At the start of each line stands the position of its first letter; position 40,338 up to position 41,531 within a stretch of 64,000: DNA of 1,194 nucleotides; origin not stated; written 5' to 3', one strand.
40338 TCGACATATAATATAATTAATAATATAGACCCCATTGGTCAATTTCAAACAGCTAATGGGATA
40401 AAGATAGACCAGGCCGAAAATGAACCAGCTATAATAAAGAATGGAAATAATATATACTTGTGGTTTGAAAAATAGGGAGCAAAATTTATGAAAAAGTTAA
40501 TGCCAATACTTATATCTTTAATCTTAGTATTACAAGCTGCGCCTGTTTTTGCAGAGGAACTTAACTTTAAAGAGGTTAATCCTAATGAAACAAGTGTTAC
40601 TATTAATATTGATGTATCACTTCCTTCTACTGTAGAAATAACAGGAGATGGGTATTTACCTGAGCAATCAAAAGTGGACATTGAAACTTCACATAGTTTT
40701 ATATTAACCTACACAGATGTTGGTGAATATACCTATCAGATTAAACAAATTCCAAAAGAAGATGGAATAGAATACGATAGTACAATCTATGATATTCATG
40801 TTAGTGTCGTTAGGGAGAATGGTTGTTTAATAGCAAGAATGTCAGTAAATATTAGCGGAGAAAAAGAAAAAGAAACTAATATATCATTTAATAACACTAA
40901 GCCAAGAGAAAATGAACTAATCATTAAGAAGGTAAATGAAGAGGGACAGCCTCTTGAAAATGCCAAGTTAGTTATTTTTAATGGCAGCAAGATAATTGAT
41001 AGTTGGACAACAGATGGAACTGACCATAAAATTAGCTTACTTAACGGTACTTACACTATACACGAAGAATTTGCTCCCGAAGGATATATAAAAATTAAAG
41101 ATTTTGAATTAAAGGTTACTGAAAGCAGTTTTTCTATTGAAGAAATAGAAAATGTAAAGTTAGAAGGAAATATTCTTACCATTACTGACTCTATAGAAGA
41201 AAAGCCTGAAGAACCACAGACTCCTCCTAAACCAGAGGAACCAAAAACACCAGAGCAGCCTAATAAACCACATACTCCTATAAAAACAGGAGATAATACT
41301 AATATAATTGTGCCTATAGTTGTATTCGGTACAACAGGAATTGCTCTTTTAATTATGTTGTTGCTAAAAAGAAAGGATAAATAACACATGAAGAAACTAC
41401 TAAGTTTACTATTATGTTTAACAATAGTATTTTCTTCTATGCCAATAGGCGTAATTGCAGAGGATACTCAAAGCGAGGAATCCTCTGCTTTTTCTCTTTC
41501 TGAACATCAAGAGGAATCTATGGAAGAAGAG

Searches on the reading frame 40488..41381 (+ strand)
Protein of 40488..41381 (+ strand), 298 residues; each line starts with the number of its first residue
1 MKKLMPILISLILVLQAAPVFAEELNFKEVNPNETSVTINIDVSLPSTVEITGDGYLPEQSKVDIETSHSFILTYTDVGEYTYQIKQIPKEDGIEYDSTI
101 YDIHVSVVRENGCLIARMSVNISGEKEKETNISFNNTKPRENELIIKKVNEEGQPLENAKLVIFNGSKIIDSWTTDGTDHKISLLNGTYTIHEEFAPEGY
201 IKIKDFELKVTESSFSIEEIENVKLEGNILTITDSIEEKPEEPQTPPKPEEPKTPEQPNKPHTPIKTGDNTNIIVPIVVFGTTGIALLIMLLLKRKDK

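Call 23: search_protein_families(library=pfam, proteins=[window:40488-41381:+], max_evalue=0.001)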
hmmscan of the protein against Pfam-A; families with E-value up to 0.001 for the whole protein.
window:40488-41381:+ (298 aa): 2 families
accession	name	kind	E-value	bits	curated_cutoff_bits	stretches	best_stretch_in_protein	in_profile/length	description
PF17802.7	SpaA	-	6.1e-09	36.4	23.1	1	143-214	2-80/91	Prealbumin-like fold domain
PF12892.13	FctA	-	1.7e-08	35.7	22.1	1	70-137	53-118/120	Spy0128-like isopeptide containing domain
